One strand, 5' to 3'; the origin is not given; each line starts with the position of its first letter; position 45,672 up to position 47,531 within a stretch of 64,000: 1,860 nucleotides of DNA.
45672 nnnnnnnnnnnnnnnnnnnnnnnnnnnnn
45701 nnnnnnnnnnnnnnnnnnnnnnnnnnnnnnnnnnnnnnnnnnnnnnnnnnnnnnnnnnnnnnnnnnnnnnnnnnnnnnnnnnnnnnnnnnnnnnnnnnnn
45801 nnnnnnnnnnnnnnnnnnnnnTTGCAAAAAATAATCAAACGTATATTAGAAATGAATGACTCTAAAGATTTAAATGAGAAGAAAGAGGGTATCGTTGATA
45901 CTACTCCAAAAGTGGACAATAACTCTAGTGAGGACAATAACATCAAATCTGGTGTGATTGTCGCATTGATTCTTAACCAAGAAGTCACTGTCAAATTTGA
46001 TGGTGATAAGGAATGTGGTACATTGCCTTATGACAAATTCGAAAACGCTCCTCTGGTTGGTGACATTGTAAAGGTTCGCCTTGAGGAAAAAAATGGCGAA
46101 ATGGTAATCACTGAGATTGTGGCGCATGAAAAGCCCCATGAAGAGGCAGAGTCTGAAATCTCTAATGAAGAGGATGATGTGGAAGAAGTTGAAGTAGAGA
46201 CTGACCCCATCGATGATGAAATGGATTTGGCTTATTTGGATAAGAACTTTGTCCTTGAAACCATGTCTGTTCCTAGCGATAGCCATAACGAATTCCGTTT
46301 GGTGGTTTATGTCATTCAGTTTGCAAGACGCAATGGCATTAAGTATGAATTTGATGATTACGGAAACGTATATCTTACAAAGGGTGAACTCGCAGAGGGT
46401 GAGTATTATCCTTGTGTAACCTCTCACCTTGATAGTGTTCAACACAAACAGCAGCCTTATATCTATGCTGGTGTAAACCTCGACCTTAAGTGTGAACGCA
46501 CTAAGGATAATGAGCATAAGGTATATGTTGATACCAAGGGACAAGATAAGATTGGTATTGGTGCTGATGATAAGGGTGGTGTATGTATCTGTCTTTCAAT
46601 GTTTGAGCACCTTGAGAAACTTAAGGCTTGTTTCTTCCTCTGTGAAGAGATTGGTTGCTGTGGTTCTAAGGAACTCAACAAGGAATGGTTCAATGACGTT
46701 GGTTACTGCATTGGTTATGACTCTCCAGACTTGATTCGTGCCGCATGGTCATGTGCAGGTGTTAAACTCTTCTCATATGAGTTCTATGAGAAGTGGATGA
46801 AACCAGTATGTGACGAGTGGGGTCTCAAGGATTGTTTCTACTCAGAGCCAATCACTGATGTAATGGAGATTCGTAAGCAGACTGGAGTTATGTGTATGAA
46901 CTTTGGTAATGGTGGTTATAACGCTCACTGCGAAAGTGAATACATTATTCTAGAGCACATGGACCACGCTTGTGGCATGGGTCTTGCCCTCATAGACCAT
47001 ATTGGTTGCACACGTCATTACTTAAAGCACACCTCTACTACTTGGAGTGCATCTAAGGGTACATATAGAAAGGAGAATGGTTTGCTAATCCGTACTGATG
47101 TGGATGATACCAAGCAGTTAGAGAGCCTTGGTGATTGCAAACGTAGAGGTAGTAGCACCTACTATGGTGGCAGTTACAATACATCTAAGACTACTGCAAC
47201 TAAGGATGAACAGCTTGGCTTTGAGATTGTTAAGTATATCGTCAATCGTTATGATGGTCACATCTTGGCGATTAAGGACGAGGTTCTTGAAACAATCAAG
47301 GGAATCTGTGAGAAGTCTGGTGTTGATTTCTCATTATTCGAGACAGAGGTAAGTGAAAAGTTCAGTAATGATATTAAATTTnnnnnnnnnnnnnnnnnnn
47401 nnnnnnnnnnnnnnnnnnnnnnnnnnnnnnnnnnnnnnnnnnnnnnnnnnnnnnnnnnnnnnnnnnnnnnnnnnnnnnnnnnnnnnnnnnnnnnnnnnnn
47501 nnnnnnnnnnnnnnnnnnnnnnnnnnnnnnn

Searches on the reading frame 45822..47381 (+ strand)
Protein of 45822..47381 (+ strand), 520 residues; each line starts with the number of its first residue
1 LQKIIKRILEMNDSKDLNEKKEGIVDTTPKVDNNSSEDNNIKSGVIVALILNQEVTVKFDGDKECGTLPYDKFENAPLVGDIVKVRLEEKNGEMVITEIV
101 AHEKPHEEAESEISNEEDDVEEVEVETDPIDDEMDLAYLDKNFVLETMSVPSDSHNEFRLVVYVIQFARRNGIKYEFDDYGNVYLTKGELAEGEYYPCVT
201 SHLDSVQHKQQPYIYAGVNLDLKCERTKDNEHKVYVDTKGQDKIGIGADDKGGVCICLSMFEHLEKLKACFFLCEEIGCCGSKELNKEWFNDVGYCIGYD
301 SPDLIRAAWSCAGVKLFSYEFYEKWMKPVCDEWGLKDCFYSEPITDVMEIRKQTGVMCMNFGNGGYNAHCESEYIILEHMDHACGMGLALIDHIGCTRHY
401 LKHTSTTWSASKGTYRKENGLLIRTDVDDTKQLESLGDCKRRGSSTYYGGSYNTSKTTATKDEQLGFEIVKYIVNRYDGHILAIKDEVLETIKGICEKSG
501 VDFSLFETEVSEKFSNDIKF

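Call 4: search_protein_families(library=pfam, proteins=[window:45822-47381:+], max_evalue=1)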
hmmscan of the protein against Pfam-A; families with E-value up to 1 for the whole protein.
window:45822-47381:+ (520 aa): 4 families
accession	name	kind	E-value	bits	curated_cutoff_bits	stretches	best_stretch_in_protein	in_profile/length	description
PF22708.2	S1CSD-TOTE-1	-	6.4e-05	22.8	27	1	63-92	28-58/65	S1/CSD-like domain 1 of the TOTE conflict systems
PF01546.33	Peptidase_M20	-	0.029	14.7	24.6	1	248-390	34-203/206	Peptidase family M20/M25/M40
PF14823.11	Sirohm_synth_C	-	0.076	13.1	24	1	324-338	33-47/68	Sirohaem biosynthesis protein C-terminal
PF04389.22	Peptidase_M28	-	0.12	12.6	21.3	1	198-297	16-90/193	Peptidase family M28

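Call 5: search_protein_families(library=phrogs, proteins=[window:45822-47381:+], max_evalue=0.01)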
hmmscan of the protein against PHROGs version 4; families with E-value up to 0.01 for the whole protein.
window:45822-47381:+ (520 aa): 2 families
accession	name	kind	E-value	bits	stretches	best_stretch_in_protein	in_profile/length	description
phrog_4191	-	other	7e-31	108.5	1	149-384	13-234/342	peptidase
phrog_18553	-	unknown function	0.0014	18.5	1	147-313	19-182/485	-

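Call 110: search_protein_families(library=ncbifam, proteins=[window:45822-47381:+], max_evalue=0.01)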
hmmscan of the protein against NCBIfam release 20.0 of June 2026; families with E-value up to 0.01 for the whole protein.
window:45822-47381:+ (520 aa): 4 families
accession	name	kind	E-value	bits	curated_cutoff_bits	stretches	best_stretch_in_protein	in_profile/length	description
TIGR01893.1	aa-his-dipept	subfamily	1.2e-08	34.1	343.75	1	146-326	12-189/478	beta-Ala-His dipeptidase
NF009920.0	PRK13381.1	subfamily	8.7e-07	28.1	293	1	246-297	141-200/412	peptidase T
NF003976.0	PRK05469.1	subfamily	3.2e-06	26.2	255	1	354-391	365-402/409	tripeptide aminopeptidase PepT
NF011600.0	PRK15026.1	equivalog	0.00056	18.8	991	1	147-313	19-182/485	cytosol nonspecific dipeptidase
